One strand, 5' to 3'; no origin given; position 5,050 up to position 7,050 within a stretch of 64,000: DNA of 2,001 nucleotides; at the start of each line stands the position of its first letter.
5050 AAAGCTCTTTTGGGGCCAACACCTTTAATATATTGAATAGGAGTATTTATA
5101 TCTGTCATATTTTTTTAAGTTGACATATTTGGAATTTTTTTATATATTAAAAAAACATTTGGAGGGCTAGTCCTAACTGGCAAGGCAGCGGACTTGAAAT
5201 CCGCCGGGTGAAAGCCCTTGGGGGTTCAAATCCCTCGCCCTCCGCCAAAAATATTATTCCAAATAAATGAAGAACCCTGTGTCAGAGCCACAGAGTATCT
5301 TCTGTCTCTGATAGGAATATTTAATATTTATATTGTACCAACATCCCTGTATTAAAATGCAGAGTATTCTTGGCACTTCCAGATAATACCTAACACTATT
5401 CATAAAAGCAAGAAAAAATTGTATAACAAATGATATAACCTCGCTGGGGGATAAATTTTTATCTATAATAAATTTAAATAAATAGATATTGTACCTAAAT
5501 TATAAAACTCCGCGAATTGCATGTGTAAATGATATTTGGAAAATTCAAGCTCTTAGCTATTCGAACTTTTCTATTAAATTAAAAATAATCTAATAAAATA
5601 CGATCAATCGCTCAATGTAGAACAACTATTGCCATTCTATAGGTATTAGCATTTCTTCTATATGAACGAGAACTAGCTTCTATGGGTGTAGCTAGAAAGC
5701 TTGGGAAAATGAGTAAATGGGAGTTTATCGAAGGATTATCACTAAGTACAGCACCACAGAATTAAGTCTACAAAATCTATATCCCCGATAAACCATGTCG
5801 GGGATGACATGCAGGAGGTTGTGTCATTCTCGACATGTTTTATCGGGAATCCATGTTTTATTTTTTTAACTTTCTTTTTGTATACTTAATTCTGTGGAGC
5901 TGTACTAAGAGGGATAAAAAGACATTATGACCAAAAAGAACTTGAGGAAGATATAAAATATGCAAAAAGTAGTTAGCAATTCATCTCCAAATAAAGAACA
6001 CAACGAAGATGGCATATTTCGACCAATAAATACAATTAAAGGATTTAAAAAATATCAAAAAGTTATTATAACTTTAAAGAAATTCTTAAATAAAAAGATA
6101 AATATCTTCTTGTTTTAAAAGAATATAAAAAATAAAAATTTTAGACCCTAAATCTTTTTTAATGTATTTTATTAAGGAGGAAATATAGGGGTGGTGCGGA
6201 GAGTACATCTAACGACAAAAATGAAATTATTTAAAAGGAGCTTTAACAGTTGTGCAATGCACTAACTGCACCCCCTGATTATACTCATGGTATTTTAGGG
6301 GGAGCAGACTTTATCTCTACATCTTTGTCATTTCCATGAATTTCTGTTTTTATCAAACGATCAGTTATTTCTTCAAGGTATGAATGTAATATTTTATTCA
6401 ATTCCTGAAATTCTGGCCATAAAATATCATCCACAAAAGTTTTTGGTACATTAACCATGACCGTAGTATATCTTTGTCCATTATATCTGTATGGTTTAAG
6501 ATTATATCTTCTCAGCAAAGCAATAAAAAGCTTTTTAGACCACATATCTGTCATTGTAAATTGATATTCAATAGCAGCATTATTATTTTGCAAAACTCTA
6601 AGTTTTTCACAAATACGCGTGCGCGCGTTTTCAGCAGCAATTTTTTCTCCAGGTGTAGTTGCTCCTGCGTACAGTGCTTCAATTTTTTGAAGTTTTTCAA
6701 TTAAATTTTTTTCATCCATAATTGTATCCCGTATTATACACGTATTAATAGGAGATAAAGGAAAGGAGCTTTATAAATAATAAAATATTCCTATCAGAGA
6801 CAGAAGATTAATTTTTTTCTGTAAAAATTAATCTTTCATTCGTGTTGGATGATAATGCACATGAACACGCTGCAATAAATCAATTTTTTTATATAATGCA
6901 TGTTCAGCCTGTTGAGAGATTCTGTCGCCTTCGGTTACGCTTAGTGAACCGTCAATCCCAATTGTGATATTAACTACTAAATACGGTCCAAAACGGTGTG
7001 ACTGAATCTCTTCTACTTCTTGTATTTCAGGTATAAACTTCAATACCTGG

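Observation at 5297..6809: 1.5-kb segment bracketed by perfect 25-bp inverted repeats immediately 3' of tRNA-Ser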

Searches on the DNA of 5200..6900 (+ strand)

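Call 69: search_rna_families(source=window, start=5200, end=6900, threshold=evalue, max_evalue=1)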
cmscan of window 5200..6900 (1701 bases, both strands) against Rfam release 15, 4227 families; matches with E-value up to 1: 2.
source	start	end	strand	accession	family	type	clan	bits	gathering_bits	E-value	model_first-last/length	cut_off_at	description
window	5781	5850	+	RF03761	mir-5897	Gene; miRNA;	-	20.8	90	0.26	15-73/84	no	mir-5897 microRNA precursor family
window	5859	5928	+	RF00736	mir-320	Gene; miRNA;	-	19.8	55.5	0.22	1-76/76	no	mir-320 microRNA precursor family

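Call 72: search_dna_similar(query=window:5250-6850:+, collection=plasmids, mode=distant, max_rows=10)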
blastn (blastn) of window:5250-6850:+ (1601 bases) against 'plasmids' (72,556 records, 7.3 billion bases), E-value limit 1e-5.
No match.

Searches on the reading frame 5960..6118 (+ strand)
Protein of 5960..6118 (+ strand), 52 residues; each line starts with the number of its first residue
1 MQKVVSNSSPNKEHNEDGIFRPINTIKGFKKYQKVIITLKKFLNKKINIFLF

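Call 6: search_protein_families(library=pfam, proteins=[window:5960-6118:+], max_evalue=1)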
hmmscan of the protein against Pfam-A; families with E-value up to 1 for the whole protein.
window:5960-6118:+ (52 aa): 0 families

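Call 16: search_protein_families(library=phrogs, proteins=[window:5960-6118:+], max_evalue=1)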
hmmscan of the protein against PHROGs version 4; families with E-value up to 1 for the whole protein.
window:5960-6118:+ (52 aa): 1 family
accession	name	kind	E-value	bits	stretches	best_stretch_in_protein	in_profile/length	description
phrog_28474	-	unknown function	0.11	13.3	1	1-33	1-34/65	-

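Call 17: search_protein_families(library=ncbifam, proteins=[window:5960-6118:+], max_evalue=1)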
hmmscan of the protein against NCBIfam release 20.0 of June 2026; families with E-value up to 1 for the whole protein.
window:5960-6118:+ (52 aa): 0 families
